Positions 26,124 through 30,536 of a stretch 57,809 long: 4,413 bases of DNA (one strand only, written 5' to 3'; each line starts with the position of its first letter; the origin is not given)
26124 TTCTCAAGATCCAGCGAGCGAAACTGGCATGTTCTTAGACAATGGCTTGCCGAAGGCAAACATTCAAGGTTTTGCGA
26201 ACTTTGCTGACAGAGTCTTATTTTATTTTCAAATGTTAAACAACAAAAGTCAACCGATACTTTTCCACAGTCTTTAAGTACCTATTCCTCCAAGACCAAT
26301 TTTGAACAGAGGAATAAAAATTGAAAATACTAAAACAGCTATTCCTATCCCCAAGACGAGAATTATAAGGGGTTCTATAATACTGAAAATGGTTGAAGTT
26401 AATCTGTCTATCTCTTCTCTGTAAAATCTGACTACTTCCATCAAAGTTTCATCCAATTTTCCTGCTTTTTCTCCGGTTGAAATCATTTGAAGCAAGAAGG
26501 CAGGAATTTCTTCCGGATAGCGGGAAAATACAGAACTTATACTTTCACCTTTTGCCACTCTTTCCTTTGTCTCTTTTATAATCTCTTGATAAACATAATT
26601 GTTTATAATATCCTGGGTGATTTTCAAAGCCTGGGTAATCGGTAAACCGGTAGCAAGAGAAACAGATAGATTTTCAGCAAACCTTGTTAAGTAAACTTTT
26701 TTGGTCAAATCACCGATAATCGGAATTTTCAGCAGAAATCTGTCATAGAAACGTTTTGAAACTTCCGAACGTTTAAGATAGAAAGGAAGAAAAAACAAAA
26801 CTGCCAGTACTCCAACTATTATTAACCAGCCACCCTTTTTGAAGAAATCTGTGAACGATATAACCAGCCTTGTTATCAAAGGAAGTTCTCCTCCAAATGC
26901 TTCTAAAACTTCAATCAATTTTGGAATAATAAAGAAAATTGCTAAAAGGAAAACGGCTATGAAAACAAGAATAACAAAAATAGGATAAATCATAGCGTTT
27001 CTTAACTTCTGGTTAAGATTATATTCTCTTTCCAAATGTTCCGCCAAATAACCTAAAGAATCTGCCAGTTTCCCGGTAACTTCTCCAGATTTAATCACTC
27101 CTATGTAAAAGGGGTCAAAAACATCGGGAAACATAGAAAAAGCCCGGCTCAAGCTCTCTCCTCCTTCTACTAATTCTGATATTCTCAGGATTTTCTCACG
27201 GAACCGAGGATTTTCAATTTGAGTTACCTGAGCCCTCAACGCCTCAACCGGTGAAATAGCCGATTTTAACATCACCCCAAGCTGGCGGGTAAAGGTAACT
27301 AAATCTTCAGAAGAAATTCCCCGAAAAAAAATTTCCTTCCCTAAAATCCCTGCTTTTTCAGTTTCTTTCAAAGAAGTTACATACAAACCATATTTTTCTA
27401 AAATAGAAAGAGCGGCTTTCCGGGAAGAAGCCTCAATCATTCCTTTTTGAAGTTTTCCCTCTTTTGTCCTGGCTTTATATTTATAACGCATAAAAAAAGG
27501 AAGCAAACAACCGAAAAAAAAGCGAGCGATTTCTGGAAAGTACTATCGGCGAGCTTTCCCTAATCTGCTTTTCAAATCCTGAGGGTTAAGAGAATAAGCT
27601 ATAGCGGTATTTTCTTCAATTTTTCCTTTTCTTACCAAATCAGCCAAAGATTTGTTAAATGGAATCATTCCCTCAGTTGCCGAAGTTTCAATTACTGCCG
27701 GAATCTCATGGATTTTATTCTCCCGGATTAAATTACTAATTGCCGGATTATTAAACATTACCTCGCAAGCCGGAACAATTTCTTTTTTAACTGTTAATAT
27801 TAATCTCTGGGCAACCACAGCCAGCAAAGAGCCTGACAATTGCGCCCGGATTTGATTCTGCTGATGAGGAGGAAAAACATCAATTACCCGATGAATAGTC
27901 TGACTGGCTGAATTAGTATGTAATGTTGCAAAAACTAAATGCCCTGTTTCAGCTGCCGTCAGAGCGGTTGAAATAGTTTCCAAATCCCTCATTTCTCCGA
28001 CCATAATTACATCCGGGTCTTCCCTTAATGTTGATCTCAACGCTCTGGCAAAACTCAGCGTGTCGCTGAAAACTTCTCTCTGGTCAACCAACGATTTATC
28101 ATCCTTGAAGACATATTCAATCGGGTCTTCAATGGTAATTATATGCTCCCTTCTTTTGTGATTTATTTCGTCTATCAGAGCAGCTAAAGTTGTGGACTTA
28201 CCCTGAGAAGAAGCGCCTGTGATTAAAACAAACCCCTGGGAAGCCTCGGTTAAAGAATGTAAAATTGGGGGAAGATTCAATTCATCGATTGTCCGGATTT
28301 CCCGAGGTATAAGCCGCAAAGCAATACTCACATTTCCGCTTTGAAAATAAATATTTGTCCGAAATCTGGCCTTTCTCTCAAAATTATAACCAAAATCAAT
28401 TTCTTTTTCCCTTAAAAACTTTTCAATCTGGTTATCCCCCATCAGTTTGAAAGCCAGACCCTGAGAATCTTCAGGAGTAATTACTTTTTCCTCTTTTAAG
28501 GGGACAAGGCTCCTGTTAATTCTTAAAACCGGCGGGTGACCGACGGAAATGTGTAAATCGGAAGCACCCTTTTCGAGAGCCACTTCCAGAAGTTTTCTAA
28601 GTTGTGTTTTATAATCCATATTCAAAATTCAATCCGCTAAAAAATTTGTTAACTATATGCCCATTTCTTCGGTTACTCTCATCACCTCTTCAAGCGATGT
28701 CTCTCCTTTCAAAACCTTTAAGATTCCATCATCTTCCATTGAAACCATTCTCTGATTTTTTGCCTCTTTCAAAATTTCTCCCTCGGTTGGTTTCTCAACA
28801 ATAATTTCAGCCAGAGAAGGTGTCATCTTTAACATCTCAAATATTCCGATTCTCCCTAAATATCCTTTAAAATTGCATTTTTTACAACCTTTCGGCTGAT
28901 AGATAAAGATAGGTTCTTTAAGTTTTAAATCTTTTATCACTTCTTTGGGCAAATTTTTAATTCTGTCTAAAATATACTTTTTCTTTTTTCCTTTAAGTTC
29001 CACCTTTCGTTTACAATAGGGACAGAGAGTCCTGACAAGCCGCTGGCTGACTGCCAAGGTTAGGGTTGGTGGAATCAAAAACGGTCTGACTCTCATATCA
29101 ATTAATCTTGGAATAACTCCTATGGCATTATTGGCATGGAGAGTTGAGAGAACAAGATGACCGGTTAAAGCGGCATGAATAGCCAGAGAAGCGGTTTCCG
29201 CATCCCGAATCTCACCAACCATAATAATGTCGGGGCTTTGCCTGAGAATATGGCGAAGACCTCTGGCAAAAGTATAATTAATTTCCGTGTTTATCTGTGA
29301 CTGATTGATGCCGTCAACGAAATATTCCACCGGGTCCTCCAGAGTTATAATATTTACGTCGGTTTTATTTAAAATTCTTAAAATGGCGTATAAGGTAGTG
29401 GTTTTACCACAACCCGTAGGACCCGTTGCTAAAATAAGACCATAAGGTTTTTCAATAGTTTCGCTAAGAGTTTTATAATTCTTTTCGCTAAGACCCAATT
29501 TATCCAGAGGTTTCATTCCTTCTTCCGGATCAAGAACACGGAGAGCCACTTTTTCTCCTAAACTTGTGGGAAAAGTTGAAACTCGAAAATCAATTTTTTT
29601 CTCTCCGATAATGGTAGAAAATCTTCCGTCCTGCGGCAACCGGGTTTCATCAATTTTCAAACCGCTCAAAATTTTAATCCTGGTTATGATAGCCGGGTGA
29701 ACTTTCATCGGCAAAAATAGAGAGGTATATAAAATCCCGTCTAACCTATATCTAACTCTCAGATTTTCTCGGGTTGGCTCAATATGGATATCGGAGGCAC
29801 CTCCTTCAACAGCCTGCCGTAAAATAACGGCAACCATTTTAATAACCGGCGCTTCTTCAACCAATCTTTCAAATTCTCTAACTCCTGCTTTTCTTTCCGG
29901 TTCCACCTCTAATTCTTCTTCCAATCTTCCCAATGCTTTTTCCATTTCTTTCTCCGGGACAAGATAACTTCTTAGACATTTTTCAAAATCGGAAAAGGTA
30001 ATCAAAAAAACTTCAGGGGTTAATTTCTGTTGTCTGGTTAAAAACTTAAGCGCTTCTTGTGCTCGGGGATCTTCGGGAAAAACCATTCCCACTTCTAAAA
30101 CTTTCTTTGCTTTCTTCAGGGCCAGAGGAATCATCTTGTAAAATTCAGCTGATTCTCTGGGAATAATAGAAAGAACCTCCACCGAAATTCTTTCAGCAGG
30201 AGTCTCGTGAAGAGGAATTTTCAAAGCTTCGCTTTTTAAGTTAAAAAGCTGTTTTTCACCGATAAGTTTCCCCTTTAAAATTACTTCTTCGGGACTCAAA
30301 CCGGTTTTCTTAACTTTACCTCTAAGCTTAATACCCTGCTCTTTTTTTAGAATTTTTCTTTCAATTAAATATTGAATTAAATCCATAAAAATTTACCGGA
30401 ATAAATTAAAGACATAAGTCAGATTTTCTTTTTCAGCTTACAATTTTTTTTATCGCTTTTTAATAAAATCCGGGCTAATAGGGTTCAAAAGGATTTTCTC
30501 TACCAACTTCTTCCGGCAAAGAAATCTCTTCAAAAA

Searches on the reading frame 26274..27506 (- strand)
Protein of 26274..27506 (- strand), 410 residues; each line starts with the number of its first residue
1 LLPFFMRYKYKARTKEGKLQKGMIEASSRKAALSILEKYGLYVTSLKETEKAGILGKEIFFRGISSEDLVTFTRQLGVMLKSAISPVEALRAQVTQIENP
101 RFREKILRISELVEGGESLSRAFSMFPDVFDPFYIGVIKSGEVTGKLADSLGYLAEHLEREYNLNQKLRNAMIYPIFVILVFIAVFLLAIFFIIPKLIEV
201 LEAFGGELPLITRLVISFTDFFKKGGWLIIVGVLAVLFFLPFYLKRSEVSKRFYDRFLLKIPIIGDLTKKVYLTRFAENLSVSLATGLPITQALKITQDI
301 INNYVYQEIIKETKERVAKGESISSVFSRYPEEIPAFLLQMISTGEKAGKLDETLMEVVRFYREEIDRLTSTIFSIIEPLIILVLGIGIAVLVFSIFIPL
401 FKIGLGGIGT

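Call 29: search_protein_families(library=pfam, proteins=[window:26274-27506:-], max_evalue=0.00001)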
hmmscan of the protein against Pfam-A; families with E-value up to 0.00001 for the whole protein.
window:26274-27506:- (410 aa): 1 family
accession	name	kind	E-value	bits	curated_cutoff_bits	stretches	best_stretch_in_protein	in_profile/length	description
PF00482.28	T2SSF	-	3e-57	192.4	25.2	2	72-195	1-125/125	Type II secretion system (T2SS), protein F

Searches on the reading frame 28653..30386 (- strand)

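Call 29: search_protein_families(library=pfam, proteins=[window:28653-30386:-], max_evalue=0.00001)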
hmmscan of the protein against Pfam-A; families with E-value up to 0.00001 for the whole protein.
window:28653-30386:- (577 aa): 2 families
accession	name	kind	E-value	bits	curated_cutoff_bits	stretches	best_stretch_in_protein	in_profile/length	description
PF00437.27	T2SSE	-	3.4e-127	424.6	24.9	1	177-570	4-370/370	Type II/IV secretion system protein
PF05157.20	MshEN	-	5.6e-09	36.3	23.1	1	57-145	3-87/90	MshEN domain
